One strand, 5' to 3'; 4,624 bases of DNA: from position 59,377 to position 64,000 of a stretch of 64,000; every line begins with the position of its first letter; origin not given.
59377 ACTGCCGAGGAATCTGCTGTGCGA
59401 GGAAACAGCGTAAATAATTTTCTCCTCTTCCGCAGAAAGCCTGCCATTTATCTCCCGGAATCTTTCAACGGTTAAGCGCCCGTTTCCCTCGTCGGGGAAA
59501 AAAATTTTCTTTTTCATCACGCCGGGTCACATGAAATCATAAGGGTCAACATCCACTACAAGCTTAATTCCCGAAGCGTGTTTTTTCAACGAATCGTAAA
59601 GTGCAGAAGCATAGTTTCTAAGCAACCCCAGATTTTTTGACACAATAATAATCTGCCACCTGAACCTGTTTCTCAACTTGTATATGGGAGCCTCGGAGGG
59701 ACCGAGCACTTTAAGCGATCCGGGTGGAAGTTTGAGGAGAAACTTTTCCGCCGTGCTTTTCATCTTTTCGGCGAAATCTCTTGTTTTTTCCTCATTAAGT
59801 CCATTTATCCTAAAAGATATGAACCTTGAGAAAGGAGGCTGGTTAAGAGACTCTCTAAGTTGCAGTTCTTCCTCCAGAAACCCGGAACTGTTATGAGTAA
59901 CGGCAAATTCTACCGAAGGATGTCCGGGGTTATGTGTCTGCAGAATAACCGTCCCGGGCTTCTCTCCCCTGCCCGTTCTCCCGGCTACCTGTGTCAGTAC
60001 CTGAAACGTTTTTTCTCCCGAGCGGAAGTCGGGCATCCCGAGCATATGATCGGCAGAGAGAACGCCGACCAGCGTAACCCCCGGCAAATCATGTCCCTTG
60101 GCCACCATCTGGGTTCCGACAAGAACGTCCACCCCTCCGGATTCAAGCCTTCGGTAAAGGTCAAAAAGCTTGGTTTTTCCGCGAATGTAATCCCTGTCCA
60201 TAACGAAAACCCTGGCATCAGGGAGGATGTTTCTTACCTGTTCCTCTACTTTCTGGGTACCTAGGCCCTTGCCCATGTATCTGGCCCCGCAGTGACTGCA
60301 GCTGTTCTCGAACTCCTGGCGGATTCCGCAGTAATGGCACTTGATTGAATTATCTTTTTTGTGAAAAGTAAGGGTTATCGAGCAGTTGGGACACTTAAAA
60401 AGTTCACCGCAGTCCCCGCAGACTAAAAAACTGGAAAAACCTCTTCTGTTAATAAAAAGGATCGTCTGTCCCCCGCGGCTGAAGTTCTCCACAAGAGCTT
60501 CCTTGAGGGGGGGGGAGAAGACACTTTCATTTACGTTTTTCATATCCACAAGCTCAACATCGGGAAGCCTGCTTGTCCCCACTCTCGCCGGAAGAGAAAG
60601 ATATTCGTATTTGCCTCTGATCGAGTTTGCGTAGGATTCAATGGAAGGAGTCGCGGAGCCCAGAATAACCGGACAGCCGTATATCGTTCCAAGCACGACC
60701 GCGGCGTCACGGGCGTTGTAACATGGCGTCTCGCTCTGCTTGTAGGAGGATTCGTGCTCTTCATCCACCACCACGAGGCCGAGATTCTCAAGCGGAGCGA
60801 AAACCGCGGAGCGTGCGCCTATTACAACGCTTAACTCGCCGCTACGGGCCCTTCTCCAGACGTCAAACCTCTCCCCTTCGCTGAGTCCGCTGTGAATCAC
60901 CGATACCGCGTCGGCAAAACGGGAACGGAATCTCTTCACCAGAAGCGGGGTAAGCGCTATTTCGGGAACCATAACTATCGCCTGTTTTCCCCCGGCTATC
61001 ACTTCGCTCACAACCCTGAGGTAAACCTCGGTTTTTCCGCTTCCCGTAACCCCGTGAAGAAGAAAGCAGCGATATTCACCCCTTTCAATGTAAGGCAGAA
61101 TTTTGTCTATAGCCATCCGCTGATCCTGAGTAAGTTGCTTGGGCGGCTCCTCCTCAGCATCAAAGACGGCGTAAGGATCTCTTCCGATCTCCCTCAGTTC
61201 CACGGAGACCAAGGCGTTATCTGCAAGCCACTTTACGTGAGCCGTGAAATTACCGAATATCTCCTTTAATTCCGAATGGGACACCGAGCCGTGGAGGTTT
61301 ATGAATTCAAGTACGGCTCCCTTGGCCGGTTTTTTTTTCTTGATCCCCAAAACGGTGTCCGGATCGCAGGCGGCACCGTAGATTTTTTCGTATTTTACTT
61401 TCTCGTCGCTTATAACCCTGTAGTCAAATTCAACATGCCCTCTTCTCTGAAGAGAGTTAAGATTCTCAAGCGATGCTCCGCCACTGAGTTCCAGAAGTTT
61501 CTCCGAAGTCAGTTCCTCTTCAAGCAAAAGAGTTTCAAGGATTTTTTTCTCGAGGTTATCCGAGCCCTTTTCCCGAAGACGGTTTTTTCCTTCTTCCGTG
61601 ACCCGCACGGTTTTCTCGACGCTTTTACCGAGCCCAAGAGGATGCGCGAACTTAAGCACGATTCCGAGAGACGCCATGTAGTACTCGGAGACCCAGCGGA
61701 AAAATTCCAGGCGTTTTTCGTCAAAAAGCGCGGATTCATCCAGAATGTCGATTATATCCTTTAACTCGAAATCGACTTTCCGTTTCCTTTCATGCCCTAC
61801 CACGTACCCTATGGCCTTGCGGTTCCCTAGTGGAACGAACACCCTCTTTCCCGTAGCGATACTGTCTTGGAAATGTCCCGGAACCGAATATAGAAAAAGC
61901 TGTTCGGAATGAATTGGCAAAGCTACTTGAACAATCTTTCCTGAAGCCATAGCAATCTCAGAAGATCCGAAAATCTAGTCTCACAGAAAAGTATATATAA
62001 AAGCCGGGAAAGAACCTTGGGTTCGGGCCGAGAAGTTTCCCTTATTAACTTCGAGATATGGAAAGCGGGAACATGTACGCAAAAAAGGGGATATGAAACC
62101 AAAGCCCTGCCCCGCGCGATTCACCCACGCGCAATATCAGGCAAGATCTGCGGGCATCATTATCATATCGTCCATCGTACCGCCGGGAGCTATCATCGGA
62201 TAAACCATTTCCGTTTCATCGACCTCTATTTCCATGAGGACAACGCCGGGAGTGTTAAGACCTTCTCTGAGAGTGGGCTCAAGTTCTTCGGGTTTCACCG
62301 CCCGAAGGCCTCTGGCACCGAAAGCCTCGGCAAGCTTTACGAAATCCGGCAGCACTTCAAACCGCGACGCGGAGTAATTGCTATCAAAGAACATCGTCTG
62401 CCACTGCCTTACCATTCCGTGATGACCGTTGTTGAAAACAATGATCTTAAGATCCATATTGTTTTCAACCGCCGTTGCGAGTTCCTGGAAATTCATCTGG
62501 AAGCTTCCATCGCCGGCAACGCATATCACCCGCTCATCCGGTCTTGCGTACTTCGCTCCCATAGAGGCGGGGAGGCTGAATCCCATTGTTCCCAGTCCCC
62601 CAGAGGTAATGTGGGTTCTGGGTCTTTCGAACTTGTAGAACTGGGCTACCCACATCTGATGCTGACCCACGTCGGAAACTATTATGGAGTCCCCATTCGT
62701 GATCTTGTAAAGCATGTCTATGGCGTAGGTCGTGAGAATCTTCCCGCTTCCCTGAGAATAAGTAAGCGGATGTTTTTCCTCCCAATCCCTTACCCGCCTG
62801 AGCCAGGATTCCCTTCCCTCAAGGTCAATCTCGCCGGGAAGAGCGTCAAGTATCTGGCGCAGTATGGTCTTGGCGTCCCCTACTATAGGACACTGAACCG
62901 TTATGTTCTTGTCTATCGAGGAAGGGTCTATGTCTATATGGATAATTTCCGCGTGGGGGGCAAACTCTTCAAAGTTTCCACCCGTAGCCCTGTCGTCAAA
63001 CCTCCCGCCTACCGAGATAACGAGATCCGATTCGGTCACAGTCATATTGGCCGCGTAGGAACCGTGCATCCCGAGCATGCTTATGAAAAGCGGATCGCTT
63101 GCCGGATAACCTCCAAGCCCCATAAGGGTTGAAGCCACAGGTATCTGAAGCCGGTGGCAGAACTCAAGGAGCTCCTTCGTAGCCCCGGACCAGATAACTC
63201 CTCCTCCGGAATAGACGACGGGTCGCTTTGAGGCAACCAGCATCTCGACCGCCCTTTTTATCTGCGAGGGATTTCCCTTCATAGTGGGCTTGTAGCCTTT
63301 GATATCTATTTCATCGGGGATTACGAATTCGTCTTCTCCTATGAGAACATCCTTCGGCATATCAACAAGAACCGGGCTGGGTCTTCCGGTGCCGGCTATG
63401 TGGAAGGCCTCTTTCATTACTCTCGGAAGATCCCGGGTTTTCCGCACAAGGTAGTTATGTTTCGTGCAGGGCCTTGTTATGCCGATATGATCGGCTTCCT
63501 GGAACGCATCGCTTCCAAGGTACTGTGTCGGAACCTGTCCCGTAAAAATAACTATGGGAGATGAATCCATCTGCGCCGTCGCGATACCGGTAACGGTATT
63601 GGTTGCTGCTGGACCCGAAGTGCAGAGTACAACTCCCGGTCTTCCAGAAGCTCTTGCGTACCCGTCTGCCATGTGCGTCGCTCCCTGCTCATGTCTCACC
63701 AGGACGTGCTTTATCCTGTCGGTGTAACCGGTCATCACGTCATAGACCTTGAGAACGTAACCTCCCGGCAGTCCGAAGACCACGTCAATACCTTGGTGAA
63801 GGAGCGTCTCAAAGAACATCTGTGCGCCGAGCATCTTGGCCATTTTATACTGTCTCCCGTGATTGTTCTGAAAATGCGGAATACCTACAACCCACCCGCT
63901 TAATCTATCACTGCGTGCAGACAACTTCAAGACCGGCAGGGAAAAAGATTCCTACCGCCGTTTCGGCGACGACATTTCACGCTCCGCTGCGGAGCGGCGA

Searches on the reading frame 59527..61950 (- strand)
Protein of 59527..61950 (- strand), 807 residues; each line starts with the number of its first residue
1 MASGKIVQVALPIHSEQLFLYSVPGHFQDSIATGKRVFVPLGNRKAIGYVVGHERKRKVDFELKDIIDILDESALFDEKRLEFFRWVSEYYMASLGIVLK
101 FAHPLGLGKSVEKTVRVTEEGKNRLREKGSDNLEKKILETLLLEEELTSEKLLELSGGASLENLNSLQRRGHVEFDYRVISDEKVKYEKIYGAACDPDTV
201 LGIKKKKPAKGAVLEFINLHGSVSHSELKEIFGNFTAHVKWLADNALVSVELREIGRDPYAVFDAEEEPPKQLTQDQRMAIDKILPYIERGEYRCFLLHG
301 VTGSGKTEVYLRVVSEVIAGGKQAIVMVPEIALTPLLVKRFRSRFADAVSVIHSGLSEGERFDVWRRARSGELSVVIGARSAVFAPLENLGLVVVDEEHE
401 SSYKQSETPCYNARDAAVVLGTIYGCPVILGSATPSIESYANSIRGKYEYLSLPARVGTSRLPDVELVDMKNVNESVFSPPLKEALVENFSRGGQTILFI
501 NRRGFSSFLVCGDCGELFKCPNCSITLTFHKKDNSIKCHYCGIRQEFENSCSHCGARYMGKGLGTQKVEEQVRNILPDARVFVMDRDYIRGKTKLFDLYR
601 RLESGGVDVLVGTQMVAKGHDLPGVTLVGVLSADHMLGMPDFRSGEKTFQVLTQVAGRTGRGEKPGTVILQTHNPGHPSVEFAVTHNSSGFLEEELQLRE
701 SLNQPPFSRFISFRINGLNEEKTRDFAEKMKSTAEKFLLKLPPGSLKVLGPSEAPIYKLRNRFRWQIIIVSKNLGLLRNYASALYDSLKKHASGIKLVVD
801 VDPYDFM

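Call 49: search_protein_families(library=pfam, proteins=[window:59527-61950:-], max_evalue=1e-8)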
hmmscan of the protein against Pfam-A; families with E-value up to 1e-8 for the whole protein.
window:59527-61950:- (807 aa): 6 families
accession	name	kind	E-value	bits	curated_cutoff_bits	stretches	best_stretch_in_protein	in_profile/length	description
PF17764.6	PriA_3primeBD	-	1.2e-24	86.4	22.7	1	8-104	1-96/96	3'DNA-binding domain (3'BD)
PF18074.6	PriA_C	-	8.7e-22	78.2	26.9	1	706-803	1-95/95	Primosomal protein N C-terminal domain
PF00270.35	DEAD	-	1.4e-17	64.4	26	1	274-439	1-163/167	DEAD/DEAH box helicase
PF04851.21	ResIII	-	7.2e-13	49.2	22.5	1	272-421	3-157/164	Type III restriction enzyme, res subunit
PF18319.7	Zn_ribbon_PriA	-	4.2e-11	43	26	1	520-542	1-23/27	PriA DNA helicase Cys-rich region (CRR) domain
PF00271.37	Helicase_C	-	1.5e-09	38.5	23.5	0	599-661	58-108/110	Helicase conserved C-terminal domain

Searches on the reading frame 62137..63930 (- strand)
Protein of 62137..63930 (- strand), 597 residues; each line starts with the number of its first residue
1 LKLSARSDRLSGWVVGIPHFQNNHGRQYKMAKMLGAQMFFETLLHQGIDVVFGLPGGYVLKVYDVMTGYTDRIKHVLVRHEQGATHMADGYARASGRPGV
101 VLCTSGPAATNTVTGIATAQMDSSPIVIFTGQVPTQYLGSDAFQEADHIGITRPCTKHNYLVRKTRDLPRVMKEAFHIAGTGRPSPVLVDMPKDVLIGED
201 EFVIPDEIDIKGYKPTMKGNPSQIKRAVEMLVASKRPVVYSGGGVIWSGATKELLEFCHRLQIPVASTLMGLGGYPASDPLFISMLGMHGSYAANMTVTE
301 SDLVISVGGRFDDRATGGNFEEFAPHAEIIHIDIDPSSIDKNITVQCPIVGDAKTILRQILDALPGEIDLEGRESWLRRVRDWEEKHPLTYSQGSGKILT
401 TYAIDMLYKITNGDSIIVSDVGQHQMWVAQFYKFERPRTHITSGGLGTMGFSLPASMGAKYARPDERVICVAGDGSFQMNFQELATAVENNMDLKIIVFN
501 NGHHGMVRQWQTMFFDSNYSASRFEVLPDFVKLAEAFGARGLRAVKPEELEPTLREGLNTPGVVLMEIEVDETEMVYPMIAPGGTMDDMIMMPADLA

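Call 49: search_protein_families(library=pfam, proteins=[window:62137-63930:-], max_evalue=1e-8)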
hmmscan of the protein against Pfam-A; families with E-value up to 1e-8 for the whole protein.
window:62137-63930:- (597 aa): 3 families
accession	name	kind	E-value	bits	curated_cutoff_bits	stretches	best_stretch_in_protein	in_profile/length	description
PF02775.26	TPP_enzyme_C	-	4.5e-56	189.3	21.9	1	420-568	1-151/151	Thiamine pyrophosphate enzyme, C-terminal TPP binding domain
PF00205.28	TPP_enzyme_M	-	9.6e-50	168.3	30.4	1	224-359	1-136/137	Thiamine pyrophosphate enzyme, central domain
PF02776.23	TPP_enzyme_N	-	5.5e-38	129.8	26.8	1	34-150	2-118/119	Thiamine pyrophosphate enzyme, N-terminal TPP binding domain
